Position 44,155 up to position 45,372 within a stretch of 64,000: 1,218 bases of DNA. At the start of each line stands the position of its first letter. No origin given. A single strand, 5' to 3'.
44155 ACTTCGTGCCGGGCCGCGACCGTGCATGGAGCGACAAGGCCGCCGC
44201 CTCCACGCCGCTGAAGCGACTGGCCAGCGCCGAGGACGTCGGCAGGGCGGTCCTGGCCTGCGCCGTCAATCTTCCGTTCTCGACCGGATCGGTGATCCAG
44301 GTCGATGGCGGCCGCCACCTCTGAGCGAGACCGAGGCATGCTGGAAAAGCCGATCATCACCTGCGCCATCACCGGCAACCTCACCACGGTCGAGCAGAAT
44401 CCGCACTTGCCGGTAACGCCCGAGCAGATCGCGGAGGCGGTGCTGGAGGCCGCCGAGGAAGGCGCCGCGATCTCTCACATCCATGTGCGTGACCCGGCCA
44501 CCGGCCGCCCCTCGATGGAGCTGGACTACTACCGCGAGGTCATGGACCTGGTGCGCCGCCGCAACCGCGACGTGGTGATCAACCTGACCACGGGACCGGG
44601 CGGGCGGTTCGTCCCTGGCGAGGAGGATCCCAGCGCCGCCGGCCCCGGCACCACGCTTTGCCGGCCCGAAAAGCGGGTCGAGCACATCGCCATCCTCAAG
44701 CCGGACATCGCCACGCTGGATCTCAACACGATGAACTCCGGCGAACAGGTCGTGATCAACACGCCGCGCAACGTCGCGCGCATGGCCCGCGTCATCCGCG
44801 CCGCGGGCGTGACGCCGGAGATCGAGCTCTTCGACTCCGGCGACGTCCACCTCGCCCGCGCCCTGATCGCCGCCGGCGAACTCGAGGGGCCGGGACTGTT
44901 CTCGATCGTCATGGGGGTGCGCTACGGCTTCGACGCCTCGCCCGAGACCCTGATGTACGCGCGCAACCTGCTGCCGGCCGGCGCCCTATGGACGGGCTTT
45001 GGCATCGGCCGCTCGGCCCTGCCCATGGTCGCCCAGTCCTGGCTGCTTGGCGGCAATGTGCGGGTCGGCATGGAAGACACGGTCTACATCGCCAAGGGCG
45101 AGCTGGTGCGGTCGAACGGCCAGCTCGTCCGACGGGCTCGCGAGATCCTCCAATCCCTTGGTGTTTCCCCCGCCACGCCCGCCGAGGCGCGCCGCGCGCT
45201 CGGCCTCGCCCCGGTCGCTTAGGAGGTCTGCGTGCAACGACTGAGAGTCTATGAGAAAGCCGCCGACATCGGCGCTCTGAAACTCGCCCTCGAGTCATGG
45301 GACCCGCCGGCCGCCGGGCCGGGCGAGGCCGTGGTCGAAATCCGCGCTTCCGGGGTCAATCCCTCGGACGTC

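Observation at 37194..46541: LacI-controlled locus suggesting a non-canonical aromatic ring-cleavage pathway ending in a BKACE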

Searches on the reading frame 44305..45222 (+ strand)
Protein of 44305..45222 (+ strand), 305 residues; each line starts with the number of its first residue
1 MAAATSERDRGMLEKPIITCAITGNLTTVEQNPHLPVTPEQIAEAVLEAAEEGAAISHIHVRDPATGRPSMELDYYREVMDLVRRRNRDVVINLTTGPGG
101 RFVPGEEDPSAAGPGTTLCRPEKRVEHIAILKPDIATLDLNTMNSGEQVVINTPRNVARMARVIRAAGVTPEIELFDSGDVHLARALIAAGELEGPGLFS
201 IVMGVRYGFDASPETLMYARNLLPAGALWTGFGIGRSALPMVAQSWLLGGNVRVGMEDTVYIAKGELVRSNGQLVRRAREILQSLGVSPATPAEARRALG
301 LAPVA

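Call 3: search_protein_families(library=pfam, proteins=[window:44305-45222:+])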
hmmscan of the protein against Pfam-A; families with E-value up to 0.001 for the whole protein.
window:44305-45222:+ (305 aa): 1 family
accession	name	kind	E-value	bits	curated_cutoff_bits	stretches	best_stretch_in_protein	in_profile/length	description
PF05853.18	BKACE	-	3e-96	322.4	24.8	1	16-301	2-274/274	beta-keto acid cleavage enzyme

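Call 4: search_protein_families(library=ncbifam, proteins=[window:44305-45222:+])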
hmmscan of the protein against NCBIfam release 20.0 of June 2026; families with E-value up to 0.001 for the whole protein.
window:44305-45222:+ (305 aa): 4 families
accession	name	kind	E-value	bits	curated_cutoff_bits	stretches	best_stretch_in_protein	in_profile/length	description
NF052387.1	Lys_ferment_KCE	equivalog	1.4e-74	250.8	382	1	17-301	3-267/267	3-keto-5-aminohexanoate cleavage enzyme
NF053538.1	DixhxACActTsKce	equivalog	1.1e-55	188.9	430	2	144-301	141-302/310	3,5-dioxohexanoate:acetyl-CoA acetone transferase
NF053568.1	3OXCoAcCUPNH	equivalog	5.7e-50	170.1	350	1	17-301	5-272/274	3-oxoadipate:acetyl-CoA acetyltransferase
NF052389.1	Lys_KAL_CLE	exception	9.4e-48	163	725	1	17-303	172-438/440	bifunctional 3-aminobutyryl-CoA ammonia lyase/3-keto-5-aminohexanoate cleavage enzyme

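Call 7: search_solved_structures(query=window:44305-45222:+, max_evalue=0.00001)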
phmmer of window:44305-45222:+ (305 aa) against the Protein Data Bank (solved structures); distinct sequences matched with E-value up to 0.00001: 13.
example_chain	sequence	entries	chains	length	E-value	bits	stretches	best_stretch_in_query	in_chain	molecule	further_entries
9zsc_A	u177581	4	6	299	4.7e-107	360.8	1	15-301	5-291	3-keto-5-aminohexanoate cleavage protein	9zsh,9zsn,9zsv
3c6c_A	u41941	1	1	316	1.8e-82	280.2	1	10-302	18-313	3-keto-5-aminohexanoate cleavage enzyme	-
3lot_A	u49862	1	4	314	5.4e-47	163.7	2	16-129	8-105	uncharacterized protein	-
2y7d_A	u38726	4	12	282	9.9e-45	156.3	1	15-301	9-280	3-KETO-5-AMINOHEXANOATE CLEAVAGE ENZYME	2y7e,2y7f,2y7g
3e02_A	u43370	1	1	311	1.6e-43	152.3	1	14-299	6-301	uncharacterized protein DUF849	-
3e49_A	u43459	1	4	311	3.7e-41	144.6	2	11-101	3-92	uncharacterized protein DUF849 with a TIM barrel fold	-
8rio_A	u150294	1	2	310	1e-40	143.2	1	15-301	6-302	3-keto-5-aminohexanoate cleavage protein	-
8rip_A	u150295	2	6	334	1e-40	143.1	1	14-301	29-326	3-keto-5-aminohexanoate cleavage protein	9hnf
3no5_A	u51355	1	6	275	2.6e-36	128.7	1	12-301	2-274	Uncharacterized protein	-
3fa5_A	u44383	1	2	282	2.1e-31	112.6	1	15-302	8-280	protein of unknown function (DUF849)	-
3chv_A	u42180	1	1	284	2.3e-29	105.9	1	14-303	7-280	Prokaryotic domain of unknown function (DUF849) with a TIM barrel fold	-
5zmu_A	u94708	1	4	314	1.6e-17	67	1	30-302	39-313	Cis-epoxysuccinate hydrolase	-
5zmy_A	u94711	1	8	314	1.7e-17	66.9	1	30-302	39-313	Cis-epoxysuccinate hydrolase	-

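Call 17: search_solved_structures(query=window:44305-45222:+, max_evalue=1e-40, show_alignments=4)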
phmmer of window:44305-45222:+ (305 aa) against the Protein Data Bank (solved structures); distinct sequences matched with E-value up to 1e-40: 6.
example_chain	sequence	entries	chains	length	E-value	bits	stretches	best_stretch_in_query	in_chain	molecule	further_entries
9zsc_A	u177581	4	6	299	4.7e-107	360.8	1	15-301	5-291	3-keto-5-aminohexanoate cleavage protein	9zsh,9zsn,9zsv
3c6c_A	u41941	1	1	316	1.8e-82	280.2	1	10-302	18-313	3-keto-5-aminohexanoate cleavage enzyme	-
3lot_A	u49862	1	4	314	5.4e-47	163.7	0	16-129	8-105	uncharacterized protein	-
2y7d_A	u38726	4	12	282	9.9e-45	156.3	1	15-301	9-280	3-KETO-5-AMINOHEXANOATE CLEAVAGE ENZYME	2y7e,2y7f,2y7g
3e02_A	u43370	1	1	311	1.6e-43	152.3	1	14-299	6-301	uncharacterized protein DUF849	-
3e49_A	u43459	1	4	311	3.7e-41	144.6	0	11-101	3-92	uncharacterized protein DUF849 with a TIM barrel fold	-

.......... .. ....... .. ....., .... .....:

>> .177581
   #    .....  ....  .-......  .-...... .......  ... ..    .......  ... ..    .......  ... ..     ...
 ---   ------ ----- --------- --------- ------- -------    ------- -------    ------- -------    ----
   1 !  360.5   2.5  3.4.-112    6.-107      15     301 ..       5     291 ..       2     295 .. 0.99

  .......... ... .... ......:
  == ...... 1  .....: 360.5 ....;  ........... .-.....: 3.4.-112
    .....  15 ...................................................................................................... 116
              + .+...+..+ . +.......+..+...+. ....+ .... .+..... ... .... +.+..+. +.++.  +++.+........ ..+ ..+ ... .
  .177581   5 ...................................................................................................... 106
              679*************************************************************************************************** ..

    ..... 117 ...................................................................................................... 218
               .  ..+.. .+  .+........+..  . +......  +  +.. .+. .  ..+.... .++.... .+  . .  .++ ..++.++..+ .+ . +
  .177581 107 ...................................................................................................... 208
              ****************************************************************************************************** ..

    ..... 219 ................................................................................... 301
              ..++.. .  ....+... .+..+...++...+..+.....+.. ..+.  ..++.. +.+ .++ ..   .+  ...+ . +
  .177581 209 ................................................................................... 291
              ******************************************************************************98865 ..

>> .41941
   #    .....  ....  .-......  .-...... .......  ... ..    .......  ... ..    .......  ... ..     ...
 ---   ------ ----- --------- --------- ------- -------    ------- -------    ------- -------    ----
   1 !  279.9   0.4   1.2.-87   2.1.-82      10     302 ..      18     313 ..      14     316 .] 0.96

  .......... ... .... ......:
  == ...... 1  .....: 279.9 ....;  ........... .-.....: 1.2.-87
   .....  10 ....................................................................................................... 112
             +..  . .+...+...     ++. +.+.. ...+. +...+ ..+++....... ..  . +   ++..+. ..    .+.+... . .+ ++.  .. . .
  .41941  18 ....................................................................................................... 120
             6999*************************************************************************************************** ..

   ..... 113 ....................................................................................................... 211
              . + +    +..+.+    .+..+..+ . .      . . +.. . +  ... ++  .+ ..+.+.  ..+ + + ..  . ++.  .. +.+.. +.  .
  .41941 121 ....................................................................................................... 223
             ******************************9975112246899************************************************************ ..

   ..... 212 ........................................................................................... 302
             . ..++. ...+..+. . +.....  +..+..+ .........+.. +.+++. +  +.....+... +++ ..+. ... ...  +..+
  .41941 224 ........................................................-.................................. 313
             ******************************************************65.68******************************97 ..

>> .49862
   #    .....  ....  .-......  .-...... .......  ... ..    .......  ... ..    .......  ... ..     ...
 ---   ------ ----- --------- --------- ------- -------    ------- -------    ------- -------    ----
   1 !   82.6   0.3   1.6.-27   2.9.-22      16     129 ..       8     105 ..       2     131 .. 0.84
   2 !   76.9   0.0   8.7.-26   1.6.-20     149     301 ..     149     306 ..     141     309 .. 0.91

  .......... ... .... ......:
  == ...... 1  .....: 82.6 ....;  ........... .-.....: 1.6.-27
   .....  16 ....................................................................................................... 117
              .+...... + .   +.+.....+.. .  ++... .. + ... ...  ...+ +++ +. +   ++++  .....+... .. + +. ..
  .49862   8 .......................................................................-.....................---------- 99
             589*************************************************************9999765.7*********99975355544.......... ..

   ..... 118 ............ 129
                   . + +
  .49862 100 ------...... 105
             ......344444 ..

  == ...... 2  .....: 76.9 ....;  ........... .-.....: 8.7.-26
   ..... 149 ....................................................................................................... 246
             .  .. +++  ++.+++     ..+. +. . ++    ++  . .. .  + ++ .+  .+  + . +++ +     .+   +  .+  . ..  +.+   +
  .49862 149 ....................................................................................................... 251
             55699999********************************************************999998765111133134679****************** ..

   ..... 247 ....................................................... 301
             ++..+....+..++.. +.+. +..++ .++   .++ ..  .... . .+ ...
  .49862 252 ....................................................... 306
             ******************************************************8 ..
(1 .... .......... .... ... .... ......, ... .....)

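Call 19: find_related_loci(query=window:44305-45222:+, collection=genome_contigs, flank=10000)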
Query window:44305-45222:+ (305 aa) in genome_contigs; peptide patterns used: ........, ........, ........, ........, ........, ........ (x = any residue, [..] = any of these).
153 stretches matched a pattern; 47 encode a relative of the query (tblastn E <= 1e-3); 47 distinct loci.
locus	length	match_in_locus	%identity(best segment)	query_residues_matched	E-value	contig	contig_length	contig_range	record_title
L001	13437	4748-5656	88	2-305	7e-169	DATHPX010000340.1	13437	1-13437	MAG TPA_asm: Caulobacteraceae bacterium isolate SMAG_U12723 k141_2012297, whole genome shotgun sequence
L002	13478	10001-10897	89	6-304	5e-168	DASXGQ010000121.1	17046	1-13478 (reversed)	MAG TPA_asm: Caulobacteraceae bacterium isolate SMAG_U5169 k141_1976208, whole genome shotgun sequence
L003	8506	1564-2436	84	12-302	1e-154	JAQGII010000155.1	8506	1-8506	MAG: Caulobacteraceae bacterium isolate RYN_455 scaffold_32399, whole genome shotgun sequence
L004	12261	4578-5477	81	1-301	3e-151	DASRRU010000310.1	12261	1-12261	MAG TPA_asm: Phenylobacterium sp. isolate SMAG_U5030 k141_1989272, whole genome shotgun sequence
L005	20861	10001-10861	79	3-289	1e-144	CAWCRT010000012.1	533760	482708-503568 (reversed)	MAG: uncultured proteobacterium isolate MFD04434.bin.1.116 genome assembly, contig: contig_3784, whole genome shotgun se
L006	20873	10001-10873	69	12-302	8e-127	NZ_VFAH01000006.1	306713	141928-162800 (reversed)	Noviherbaspirillum aerium strain 122213-3 Scaffold6, whole genome shotgun sequence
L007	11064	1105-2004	66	6-305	2e-120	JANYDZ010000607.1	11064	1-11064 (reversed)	MAG: Hyphomicrobiales bacterium isolate 336R_metabinner_98 336R_k141_1849418, whole genome shotgun sequence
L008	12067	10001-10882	67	10-303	2e-116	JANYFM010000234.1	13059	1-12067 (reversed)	MAG: Hyphomicrobiales bacterium isolate 339R_metabinner_30 339R_k141_753937, whole genome shotgun sequence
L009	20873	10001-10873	62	12-302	1e-114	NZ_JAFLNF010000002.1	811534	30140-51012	Roseibium limicola strain CAU 1637 contig2, whole genome shotgun sequence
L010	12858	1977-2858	67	8-301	2e-114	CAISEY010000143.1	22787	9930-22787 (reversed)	MAG: uncultured Rhizobiales bacterium isolate Umea_bin-08939 genome assembly, contig: bin-08939:143/461, whole genome sh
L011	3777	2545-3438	62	6-303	3e-116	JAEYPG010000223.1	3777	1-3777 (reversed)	MAG: Proteobacteria bacterium isolate OH_CBB_185 k127_1367937, whole genome shotgun sequence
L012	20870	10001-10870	62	12-301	3e-114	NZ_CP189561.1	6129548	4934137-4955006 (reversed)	Muricoccus radiodurans strain 17S r1-1 chromosome, complete genome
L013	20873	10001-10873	60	12-302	1e-113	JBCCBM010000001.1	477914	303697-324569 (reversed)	MAG: Pseudomonadota bacterium isolate P01_A01_bin.35 k141_962152_length_477914_cov_55.7747, whole genome shotgun sequenc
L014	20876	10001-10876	59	12-303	2e-113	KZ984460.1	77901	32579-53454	Comamonas testosteroni strain SWCO2 genomic scaffold Scaffold22, whole genome shotgun sequence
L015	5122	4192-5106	62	1-301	8e-114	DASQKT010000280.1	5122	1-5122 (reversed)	MAG TPA_asm: Skermanella sp. isolate SMAG_U11919 k141_5161225, whole genome shotgun sequence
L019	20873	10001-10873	58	12-302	1e-112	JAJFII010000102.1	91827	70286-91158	MAG: Rhodospirillales bacterium isolate OFTM193 OFTM193_101, whole genome shotgun sequence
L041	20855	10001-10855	55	17-301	5e-95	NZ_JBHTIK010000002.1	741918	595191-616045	Sphingosinicella xenopeptidilytica strain CCUG 52537 GCM70027544_12, whole genome shotgun sequence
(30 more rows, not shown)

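Call 21: find_encoding_contigs(protein=window:44305-45222:+, flank=10000, max_places=4)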
Protein window:44305-45222:+ (305 aa): no gene with exactly this product is on record in the collection.
